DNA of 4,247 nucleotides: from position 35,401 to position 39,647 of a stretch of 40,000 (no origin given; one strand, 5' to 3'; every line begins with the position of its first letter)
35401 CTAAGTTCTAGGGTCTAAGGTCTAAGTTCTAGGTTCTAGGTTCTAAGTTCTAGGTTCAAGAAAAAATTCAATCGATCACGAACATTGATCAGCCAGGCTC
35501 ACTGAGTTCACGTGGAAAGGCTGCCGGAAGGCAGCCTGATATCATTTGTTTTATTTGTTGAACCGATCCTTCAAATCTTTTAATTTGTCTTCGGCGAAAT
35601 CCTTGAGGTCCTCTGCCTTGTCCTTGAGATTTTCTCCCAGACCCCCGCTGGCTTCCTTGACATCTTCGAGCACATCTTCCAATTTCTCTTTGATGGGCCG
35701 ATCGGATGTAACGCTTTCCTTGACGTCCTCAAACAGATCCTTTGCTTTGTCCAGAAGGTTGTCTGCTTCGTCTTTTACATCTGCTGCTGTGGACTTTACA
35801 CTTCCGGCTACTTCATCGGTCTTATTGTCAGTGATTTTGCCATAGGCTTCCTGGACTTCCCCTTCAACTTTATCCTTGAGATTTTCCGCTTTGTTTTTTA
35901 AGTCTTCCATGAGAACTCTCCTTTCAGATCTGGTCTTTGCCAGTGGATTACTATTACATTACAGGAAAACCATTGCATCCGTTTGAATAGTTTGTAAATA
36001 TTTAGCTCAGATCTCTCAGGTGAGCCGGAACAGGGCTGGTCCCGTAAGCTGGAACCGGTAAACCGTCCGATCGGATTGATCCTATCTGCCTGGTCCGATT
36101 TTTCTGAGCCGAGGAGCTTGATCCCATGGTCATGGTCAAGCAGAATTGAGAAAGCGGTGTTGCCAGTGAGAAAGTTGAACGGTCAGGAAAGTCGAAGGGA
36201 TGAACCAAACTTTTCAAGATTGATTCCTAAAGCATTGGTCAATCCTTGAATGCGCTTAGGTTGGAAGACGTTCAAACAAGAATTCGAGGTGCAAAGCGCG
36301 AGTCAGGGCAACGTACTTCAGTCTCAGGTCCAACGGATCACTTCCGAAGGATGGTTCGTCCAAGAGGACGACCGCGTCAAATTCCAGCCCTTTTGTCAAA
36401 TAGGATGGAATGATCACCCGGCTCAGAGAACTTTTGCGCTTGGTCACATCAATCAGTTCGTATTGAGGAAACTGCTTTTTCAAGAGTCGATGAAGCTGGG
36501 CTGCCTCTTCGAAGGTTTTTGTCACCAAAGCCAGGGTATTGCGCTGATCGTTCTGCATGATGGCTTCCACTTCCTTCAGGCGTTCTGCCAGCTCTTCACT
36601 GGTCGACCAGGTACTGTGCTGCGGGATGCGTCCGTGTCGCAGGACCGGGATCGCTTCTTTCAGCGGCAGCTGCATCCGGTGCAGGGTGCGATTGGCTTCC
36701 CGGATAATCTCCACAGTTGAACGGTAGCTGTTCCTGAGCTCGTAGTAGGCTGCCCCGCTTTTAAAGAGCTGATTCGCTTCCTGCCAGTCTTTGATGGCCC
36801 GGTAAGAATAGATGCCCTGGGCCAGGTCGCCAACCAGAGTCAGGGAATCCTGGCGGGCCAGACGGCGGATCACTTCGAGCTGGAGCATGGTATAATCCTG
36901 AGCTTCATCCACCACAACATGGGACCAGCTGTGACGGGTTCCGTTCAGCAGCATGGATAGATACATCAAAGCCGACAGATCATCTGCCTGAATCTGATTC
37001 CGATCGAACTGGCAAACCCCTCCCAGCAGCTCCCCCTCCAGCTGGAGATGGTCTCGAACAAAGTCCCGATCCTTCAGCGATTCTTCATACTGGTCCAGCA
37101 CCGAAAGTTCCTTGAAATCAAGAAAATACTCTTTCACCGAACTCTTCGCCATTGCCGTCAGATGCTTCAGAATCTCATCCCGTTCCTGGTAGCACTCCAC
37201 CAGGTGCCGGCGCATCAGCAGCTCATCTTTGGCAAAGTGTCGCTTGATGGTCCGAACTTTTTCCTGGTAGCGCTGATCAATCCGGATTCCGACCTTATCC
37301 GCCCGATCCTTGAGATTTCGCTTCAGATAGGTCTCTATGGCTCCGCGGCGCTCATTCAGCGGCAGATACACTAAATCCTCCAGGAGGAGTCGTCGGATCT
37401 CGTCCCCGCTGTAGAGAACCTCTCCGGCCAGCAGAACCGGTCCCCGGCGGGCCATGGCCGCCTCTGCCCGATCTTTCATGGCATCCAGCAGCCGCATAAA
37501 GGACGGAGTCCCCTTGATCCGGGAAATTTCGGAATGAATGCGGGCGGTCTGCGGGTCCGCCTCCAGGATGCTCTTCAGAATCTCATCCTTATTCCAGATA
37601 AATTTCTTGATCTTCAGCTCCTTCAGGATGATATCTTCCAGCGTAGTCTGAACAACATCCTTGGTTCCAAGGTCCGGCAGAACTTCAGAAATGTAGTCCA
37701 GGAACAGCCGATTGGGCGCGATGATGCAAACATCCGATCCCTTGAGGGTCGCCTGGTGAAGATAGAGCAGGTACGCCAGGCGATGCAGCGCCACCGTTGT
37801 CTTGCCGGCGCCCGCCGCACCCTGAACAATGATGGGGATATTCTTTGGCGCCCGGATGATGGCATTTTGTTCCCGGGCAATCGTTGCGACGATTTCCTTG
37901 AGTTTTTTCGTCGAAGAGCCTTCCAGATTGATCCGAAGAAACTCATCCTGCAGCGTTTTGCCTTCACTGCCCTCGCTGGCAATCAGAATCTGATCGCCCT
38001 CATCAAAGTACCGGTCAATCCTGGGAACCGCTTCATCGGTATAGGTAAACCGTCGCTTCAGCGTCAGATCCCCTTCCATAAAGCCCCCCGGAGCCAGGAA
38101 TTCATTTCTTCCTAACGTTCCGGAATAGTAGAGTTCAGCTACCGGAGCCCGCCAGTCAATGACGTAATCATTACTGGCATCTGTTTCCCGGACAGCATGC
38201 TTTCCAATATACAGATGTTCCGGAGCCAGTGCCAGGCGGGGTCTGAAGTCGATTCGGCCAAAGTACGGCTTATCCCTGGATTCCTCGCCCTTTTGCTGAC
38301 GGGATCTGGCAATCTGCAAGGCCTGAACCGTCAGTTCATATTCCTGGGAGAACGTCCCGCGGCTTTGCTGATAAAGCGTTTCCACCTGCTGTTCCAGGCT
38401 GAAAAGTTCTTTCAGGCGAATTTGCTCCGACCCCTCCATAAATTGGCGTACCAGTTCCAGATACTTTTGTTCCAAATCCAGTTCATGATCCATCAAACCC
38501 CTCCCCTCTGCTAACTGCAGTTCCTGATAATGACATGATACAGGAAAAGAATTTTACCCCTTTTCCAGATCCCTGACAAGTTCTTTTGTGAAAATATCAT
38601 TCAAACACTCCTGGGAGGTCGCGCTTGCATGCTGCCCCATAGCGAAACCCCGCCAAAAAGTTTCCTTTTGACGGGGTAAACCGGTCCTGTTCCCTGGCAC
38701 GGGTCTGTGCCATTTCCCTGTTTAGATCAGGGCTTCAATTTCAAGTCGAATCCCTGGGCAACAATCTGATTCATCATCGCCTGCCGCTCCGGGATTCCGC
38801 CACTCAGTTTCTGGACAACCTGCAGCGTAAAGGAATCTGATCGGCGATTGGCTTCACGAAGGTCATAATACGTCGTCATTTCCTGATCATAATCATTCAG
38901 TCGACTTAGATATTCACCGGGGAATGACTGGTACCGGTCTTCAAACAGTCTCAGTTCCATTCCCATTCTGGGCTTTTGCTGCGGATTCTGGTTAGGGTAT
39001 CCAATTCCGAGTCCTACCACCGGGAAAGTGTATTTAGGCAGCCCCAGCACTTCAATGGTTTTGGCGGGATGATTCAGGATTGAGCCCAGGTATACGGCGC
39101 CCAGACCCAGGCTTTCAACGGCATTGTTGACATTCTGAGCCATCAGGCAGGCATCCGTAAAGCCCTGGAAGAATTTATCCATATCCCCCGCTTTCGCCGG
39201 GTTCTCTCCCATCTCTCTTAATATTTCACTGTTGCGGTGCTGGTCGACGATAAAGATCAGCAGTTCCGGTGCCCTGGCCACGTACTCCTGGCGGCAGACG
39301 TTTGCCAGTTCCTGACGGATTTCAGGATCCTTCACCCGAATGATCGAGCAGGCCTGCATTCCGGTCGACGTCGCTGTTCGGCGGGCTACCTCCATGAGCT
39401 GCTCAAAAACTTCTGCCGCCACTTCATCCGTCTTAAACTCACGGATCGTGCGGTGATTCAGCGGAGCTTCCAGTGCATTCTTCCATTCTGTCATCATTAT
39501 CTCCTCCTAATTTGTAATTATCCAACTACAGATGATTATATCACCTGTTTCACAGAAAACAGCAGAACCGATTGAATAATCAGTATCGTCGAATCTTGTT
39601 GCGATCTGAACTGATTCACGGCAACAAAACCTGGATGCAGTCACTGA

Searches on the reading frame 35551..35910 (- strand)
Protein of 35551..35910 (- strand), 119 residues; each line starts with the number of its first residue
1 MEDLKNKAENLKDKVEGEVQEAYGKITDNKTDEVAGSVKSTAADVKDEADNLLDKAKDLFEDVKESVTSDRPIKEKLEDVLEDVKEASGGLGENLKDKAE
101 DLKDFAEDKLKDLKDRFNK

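Call 113: search_protein_families(library=pfam, proteins=[window:35551-35910:-], max_evalue=0.001)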
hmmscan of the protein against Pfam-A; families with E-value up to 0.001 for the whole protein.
window:35551-35910:- (119 aa): 5 families
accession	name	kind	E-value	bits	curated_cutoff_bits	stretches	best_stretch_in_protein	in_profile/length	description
PF05532.17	CsbD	-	1.3e-09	38.2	40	1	6-58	1-53/53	CsbD-like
PF12732.12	YtxH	-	3.1e-09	37.6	37.5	0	73-117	26-70/71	YtxH-like protein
PF01442.23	Apolipoprotein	-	8.8e-08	32.5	90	1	3-118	63-175/190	Apolipoprotein A1/A4/E domain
PF05957.18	DUF883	-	4.9e-05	23.6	25.4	0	76-116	13-46/53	DUF883 N-terminal domain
PF07464.16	ApoLp-III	-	0.00016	22.3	36.3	1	6-116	36-142/146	Apolipophorin-III precursor (apoLp-III)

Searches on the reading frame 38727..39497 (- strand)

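Call 112: search_protein_families(library=pfam, proteins=[window:38727-39497:-], max_evalue=0.001)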
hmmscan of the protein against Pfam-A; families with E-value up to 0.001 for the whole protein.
window:38727-39497:- (256 aa): 1 family
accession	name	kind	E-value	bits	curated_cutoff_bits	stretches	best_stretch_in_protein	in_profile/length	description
PF00881.29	Nitroreductase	-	6.1e-20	72.5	23.5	1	15-167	4-167/167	Nitroreductase family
